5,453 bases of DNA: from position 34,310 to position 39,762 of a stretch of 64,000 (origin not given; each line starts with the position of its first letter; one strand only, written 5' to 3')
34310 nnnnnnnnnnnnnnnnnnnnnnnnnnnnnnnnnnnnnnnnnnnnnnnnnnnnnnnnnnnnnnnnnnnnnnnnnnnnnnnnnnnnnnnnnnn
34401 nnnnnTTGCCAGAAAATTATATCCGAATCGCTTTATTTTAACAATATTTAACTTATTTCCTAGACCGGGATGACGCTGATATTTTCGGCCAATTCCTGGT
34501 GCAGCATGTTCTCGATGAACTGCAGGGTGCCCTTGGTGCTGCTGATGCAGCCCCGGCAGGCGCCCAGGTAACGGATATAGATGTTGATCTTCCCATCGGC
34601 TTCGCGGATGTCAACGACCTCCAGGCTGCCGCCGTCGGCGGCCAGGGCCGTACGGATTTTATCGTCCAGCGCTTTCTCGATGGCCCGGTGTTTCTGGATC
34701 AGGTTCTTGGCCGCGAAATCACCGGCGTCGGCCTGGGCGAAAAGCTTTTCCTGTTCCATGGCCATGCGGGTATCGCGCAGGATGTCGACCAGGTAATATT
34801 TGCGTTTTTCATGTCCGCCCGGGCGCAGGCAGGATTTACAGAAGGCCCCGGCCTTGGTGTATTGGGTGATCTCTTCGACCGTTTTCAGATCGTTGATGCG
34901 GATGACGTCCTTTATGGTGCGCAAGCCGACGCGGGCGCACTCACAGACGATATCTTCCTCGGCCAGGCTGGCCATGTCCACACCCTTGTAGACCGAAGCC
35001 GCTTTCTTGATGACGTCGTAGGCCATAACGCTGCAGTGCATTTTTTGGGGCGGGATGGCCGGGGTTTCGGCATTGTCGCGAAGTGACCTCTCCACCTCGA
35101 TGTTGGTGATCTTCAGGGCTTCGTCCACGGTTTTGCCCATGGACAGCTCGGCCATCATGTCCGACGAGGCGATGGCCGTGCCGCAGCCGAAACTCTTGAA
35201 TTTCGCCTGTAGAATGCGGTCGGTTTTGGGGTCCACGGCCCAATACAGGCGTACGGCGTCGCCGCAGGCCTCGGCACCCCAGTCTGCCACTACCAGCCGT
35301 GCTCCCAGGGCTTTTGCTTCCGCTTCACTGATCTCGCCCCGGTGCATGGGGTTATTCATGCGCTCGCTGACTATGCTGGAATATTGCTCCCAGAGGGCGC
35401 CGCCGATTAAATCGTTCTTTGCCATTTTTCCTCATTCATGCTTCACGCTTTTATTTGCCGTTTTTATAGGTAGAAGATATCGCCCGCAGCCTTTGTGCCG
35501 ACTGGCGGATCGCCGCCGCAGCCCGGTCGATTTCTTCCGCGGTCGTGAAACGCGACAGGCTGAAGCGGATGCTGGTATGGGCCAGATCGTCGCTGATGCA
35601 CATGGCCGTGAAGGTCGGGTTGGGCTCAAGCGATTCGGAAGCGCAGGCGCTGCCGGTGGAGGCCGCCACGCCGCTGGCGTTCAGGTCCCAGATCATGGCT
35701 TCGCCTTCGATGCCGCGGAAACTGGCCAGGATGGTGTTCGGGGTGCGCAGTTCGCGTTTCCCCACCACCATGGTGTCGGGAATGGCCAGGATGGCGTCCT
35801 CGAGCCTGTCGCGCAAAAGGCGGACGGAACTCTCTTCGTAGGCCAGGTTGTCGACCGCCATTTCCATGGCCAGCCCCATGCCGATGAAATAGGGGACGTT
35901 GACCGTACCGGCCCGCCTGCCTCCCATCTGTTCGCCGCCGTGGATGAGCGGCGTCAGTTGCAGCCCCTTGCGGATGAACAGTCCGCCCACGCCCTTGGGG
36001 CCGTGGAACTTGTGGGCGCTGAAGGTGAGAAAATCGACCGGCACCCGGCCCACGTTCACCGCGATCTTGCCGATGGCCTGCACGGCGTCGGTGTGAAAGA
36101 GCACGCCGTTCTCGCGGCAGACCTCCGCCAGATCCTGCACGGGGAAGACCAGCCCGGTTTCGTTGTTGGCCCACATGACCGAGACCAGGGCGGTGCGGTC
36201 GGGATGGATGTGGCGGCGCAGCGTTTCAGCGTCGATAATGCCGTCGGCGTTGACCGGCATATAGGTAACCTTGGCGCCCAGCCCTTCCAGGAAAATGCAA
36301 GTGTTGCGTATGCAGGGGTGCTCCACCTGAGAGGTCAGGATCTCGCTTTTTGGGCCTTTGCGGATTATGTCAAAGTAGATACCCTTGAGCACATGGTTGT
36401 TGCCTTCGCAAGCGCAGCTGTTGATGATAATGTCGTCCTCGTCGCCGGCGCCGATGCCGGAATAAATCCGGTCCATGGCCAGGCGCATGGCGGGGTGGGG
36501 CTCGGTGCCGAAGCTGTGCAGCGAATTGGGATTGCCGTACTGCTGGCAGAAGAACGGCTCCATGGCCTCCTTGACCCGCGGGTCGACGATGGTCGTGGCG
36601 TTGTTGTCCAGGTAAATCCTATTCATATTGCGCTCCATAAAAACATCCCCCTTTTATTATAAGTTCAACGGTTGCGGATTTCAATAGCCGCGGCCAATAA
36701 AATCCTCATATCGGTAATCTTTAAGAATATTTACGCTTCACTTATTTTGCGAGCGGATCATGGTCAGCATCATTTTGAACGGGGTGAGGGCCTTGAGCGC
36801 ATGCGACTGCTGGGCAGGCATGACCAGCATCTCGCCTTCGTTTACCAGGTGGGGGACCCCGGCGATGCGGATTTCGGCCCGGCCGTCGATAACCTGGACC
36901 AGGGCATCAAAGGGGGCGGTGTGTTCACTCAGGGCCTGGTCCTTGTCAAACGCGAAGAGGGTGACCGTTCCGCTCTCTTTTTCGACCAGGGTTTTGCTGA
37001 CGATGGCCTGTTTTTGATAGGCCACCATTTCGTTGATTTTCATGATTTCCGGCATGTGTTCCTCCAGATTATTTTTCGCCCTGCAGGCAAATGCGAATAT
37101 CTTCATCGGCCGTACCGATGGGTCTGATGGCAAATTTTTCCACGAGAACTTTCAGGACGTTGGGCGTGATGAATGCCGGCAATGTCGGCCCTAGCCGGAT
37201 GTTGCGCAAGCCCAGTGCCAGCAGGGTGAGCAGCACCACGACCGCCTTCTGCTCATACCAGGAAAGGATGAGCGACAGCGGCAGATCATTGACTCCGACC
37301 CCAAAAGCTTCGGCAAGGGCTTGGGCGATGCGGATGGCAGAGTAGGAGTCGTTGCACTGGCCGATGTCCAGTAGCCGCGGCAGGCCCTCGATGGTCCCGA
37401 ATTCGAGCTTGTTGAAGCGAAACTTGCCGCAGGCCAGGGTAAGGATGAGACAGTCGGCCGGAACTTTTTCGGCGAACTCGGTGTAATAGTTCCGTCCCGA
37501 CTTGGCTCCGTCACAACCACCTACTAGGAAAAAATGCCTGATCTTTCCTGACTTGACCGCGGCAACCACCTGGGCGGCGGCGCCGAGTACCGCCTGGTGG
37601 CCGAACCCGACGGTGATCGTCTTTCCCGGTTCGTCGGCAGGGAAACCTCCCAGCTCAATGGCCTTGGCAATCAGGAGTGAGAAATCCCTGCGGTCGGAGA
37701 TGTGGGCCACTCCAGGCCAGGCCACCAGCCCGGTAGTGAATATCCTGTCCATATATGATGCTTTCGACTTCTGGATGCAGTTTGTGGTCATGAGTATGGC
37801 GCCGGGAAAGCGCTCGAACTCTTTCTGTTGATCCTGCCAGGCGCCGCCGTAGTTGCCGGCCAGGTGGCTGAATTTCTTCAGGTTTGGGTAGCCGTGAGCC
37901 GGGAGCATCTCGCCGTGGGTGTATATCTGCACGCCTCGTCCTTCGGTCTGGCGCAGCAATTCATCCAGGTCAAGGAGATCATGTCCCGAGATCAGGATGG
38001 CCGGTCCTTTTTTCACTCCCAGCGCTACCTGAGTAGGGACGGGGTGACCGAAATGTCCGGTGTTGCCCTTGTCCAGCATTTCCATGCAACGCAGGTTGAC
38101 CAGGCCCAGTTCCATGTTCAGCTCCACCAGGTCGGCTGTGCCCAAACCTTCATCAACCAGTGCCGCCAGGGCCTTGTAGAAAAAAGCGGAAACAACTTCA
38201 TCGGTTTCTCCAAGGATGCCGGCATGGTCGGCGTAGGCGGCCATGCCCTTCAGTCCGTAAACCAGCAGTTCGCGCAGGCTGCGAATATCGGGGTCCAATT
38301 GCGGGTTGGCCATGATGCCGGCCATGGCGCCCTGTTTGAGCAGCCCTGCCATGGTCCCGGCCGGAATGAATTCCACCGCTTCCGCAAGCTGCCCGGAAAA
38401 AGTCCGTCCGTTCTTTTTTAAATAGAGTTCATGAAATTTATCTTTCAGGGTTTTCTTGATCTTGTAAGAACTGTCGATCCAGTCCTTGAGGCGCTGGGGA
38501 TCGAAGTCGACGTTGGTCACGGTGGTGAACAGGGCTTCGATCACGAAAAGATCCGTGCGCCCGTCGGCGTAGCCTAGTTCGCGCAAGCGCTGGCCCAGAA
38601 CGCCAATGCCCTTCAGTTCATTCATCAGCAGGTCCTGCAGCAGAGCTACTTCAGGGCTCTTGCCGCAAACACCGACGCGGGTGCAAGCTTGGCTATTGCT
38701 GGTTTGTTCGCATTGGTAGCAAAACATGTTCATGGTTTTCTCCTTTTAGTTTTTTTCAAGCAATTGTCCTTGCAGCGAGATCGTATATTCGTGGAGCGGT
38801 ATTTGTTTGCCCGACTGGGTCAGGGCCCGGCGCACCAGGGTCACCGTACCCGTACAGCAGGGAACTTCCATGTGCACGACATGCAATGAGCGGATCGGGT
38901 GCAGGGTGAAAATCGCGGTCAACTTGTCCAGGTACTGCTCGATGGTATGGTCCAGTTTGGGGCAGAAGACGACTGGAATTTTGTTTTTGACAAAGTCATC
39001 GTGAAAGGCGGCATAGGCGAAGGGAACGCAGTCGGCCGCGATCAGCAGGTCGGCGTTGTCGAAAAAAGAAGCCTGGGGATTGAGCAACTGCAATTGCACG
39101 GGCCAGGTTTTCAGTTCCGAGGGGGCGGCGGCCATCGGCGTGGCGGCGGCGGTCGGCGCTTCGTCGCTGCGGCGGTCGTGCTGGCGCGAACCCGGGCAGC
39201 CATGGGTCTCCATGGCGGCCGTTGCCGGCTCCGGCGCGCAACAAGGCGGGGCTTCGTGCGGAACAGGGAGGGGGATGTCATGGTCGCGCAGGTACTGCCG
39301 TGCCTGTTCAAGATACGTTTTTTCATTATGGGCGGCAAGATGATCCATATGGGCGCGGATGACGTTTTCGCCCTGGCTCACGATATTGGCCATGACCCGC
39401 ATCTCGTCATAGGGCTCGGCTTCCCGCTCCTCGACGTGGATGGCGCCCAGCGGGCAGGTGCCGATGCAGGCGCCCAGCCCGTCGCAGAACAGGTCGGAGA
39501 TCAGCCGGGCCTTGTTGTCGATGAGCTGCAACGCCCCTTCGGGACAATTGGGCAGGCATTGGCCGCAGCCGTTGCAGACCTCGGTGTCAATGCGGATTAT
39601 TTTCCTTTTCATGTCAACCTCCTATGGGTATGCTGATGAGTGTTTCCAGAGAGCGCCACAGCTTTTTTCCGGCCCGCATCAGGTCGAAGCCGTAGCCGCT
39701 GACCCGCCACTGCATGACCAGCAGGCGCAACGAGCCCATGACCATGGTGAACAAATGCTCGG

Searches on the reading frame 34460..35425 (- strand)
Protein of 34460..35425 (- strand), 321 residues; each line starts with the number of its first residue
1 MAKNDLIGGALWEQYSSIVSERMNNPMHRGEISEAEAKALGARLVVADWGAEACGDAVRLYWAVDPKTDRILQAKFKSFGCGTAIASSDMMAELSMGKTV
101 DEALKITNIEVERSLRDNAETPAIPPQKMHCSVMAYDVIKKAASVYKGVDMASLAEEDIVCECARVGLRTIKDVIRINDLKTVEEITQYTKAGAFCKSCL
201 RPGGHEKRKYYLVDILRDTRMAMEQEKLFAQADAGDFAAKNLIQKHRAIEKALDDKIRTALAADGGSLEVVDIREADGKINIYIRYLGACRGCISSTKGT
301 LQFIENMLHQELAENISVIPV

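Call 57: search_protein_families(library=pfam, proteins=[window:34460-35425:-], max_evalue=0.00001)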
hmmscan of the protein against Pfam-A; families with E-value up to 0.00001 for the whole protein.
window:34460-35425:- (321 aa): 3 families
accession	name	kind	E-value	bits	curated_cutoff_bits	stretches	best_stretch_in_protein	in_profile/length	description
PF01592.21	NifU_N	-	3.9e-40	137.4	22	1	14-148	1-122/127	NifU-like N terminal domain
PF01106.22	NifU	-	3.7e-18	65.9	27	1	249-319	1-67/67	NifU-like domain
PF04324.20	Fer2_BFD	-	4.6e-11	43.3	26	1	159-200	1-41/50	BFD-like [2Fe-2S] binding domain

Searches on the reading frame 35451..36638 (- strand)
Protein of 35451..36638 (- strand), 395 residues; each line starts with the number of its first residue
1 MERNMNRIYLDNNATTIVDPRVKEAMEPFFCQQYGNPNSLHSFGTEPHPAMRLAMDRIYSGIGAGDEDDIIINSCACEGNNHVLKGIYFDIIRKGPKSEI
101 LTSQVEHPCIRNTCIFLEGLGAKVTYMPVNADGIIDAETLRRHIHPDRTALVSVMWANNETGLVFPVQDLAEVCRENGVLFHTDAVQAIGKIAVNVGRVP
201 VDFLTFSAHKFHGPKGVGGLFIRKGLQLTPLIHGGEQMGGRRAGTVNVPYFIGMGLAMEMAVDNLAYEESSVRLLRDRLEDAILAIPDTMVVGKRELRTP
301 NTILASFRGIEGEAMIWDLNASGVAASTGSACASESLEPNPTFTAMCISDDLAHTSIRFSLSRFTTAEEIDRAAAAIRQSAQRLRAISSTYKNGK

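Call 57: search_protein_families(library=pfam, proteins=[window:35451-36638:-], max_evalue=0.00001)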
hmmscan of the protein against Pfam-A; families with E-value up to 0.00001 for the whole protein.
window:35451-36638:- (395 aa): 2 families
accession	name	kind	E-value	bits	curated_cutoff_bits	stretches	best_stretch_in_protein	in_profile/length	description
PF00266.25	Aminotran_5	-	2.2e-70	238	21.5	1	8-372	1-370/371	Aminotransferase class-V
PF01212.27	Beta_elim_lyase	-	1.3e-06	28.4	27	1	96-288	70-274/288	Beta-eliminating lyase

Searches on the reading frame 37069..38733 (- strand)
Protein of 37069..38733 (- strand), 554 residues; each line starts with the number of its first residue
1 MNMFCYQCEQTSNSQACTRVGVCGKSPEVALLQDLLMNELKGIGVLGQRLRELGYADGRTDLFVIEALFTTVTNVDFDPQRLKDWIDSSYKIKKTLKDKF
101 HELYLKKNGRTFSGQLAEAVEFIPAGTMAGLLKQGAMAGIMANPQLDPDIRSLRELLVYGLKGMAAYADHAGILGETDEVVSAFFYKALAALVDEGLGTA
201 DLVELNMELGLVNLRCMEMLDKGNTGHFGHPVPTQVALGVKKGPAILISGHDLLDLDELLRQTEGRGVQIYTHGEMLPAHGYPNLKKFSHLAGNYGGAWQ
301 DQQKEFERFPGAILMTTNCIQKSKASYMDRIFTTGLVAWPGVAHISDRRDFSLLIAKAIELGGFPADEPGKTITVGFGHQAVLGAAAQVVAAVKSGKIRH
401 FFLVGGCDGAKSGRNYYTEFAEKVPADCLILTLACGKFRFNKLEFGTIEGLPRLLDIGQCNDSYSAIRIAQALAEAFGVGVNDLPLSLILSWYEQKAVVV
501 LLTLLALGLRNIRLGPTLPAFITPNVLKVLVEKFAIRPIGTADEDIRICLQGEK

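Call 57: search_protein_families(library=pfam, proteins=[window:37069-38733:-], max_evalue=0.00001)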
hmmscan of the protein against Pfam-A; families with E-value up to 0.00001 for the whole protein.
window:37069-38733:- (554 aa): 1 family
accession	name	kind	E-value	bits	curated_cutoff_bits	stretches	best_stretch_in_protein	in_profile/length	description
PF03063.25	Prismane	-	4.3e-165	550.7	27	1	3-546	1-512/513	Prismane/CO dehydrogenase family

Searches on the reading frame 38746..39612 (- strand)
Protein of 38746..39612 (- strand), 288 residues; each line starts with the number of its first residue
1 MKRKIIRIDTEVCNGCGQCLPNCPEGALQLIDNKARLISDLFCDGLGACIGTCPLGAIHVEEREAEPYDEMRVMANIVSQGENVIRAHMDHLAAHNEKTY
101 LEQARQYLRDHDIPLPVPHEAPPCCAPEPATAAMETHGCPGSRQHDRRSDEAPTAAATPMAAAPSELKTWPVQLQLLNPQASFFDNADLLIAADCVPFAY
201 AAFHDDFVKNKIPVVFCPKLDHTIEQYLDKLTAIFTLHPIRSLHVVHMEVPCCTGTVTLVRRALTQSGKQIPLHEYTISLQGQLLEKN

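Call 57: search_protein_families(library=pfam, proteins=[window:38746-39612:-], max_evalue=0.00001)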
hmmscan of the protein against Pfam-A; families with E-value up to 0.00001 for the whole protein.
window:38746-39612:- (288 aa): 7 families
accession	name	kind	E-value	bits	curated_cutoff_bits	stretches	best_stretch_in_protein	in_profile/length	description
PF00037.32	Fer4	-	1.9e-09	37.4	21.1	1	7-28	2-23/24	4Fe-4S binding domain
PF13237.11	Fer4_10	-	4.1e-09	36.7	25.5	1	6-54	2-53/53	4Fe-4S dicluster domain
PF12837.12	Fer4_6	-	9.9e-07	28.9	25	1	5-28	1-24/24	4Fe-4S binding domain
PF12838.12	Fer4_7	-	1.4e-06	29.1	27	0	13-57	2-52/52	4Fe-4S dicluster domain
PF14697.11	Fer4_21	-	5.3e-06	26.9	35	0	7-59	2-58/59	4Fe-4S dicluster domain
PF13187.11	Fer4_9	-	6.6e-06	26.5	27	0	13-58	2-52/52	4Fe-4S dicluster domain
PF13484.11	Fer4_16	-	9e-06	26.8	30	0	13-30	2-19/66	4Fe-4S double cluster binding domain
